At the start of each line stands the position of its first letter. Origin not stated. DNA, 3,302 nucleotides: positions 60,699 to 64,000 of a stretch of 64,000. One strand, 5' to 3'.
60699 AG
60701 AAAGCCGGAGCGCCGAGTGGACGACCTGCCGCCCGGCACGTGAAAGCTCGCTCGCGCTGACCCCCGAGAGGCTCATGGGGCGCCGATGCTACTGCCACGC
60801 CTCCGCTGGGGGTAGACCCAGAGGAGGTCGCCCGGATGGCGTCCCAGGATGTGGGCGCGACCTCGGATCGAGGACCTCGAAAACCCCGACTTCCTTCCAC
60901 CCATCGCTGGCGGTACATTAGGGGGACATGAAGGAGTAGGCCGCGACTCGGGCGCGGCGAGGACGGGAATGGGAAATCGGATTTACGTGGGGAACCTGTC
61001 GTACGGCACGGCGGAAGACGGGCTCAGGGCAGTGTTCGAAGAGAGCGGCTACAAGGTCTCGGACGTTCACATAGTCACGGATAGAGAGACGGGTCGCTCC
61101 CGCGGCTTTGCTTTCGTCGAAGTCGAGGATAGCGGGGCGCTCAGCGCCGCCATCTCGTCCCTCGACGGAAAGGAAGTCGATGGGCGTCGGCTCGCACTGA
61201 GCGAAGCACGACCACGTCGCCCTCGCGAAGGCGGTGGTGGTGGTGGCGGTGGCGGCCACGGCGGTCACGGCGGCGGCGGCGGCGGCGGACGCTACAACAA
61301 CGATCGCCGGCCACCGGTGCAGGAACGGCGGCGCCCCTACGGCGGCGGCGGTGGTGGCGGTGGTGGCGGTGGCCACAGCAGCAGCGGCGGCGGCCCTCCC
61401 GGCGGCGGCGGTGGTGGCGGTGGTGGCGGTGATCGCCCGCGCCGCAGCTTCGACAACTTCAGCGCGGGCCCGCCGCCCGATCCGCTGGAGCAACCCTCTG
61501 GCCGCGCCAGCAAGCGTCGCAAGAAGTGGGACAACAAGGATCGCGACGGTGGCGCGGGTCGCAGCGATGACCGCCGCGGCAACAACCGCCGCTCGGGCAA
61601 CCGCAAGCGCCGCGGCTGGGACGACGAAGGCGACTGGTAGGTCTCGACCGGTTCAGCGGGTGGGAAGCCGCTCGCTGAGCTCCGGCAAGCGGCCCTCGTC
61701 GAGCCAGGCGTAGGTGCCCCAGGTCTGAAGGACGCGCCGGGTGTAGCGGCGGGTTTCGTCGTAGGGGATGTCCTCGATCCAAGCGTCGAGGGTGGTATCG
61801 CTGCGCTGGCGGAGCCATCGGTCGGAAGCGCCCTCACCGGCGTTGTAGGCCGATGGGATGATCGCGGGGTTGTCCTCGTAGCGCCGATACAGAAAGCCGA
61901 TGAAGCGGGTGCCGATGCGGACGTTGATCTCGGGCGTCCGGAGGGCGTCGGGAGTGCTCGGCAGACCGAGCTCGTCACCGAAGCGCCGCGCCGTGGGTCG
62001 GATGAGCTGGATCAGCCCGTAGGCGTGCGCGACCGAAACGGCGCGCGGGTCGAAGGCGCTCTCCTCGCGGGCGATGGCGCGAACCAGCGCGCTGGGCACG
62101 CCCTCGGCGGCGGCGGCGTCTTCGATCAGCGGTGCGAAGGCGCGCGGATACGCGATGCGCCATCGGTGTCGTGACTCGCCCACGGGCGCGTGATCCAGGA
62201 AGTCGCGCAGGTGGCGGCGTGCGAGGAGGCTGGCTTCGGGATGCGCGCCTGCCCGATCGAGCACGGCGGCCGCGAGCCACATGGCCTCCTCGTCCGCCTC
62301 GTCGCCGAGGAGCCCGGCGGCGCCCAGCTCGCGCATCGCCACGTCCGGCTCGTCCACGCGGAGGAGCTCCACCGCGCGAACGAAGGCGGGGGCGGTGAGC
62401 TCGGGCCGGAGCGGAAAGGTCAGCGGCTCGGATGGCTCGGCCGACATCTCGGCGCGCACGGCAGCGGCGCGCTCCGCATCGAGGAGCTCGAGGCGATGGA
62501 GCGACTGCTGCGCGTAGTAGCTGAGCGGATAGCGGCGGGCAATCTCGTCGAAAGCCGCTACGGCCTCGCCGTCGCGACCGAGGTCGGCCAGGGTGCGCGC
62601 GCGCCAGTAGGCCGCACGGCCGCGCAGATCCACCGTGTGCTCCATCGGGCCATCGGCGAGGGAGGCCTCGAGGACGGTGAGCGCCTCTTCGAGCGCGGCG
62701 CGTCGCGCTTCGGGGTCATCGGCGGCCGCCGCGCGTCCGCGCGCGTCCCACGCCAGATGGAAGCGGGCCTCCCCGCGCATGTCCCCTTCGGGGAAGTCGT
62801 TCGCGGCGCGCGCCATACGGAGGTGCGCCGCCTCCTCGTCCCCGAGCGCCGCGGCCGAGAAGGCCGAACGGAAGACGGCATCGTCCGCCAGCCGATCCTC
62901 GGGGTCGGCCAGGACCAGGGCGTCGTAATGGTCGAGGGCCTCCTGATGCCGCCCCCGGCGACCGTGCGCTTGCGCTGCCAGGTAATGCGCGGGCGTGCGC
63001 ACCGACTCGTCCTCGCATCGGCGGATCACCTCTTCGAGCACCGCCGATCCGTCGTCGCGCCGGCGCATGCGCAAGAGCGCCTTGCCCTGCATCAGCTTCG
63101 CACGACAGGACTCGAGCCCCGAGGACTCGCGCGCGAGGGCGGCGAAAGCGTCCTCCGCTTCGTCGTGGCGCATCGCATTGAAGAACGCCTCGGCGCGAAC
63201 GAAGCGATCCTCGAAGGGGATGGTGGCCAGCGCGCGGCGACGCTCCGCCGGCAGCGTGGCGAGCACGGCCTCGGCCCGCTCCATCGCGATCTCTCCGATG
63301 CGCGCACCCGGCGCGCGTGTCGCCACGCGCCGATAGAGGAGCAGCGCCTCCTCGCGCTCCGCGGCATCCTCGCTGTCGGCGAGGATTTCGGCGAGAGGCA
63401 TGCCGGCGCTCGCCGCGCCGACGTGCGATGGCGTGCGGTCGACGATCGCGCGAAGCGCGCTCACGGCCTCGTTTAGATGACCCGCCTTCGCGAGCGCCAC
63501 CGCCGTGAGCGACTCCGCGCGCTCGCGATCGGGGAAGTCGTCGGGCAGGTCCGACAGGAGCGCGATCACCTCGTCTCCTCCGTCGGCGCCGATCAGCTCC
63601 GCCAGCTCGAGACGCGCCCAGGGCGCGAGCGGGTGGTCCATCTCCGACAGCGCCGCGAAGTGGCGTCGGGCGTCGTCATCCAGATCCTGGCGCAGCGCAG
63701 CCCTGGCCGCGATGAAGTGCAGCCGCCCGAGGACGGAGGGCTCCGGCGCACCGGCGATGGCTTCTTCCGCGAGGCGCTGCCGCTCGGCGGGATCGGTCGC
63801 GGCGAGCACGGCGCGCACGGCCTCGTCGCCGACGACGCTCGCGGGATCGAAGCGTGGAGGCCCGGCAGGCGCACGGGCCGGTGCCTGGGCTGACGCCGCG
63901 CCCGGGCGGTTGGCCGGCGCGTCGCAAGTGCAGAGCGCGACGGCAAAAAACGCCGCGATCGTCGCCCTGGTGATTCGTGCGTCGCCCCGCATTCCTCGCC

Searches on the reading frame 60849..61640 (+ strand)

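Call 48: search_protein_families(library=pfam, proteins=[window:60849-61640:+], max_evalue=0.001)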
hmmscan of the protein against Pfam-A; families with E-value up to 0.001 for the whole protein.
window:60849-61640:+ (263 aa): 1 family
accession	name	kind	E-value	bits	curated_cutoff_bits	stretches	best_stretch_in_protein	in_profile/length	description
PF00076.28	RRM_1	-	1.4e-17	63.8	20.7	1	45-115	1-69/70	RNA recognition motif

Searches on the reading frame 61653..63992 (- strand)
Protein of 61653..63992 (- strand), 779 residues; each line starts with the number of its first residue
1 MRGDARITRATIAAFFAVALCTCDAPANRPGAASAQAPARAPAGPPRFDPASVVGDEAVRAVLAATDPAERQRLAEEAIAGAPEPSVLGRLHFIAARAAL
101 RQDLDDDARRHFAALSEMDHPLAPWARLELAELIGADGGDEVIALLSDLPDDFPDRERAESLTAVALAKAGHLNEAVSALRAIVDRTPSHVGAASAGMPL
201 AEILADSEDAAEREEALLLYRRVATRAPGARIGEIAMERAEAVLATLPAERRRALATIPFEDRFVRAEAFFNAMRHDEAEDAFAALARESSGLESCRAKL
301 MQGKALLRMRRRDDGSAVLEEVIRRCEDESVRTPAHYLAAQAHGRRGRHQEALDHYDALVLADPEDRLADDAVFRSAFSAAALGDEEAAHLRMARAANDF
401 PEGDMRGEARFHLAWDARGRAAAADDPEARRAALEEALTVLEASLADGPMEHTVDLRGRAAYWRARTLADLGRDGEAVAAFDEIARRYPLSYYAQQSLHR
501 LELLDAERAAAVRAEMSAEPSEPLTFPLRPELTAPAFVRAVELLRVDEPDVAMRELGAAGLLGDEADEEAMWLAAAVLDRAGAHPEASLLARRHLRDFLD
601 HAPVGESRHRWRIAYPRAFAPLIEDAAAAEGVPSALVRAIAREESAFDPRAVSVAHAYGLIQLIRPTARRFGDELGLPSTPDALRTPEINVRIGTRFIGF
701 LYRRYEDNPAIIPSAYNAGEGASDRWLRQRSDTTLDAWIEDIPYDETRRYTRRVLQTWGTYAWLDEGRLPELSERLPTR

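Call 48: search_protein_families(library=pfam, proteins=[window:61653-63992:-], max_evalue=0.001)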
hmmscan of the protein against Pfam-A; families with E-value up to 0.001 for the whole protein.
window:61653-63992:- (779 aa): 7 families
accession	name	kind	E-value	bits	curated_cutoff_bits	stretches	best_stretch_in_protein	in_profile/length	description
PF01464.25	SLT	-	1.3e-25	89.6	21.3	1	622-733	2-111/117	Transglycosylase SLT domain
PF13174.12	TPR_6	-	1.1e-10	41.9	26.3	0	460-491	2-33/33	Tetratricopeptide repeat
PF13432.12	TPR_16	-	2.2e-07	31.6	32.7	1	300-365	1-63/65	Tetratricopeptide repeat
PF13181.12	TPR_8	-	8.5e-06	26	25.7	0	335-365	3-33/34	Tetratricopeptide repeat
PF07719.23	TPR_2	-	5e-05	23.6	27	0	335-366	3-34/34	Tetratricopeptide repeat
PF12895.13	ANAPC3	-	5.9e-05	23.7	27.2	0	322-357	45-80/82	Anaphase-promoting complex, cyclosome, subunit 3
PF13428.12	TPR_14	-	0.00048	21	23.5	0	460-496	3-39/44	Tetratricopeptide repeat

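Call 80: find_encoding_contigs(protein=window:61653-63992:-, flank=10000, max_places=4)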
Protein window:61653-63992:- (779 aa): 1 contig read that carries it; 1 place shown.
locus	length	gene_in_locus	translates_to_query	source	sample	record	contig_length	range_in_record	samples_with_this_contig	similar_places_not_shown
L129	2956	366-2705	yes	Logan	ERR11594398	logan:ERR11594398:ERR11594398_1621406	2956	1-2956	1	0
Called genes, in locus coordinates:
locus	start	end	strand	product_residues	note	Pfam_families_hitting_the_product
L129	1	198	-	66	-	?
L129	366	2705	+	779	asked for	PF13174:TPR_6 (faint), PF13181:TPR_8 (faint), PF13432:TPR_16 (weak), PF01464:SLT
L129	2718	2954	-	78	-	?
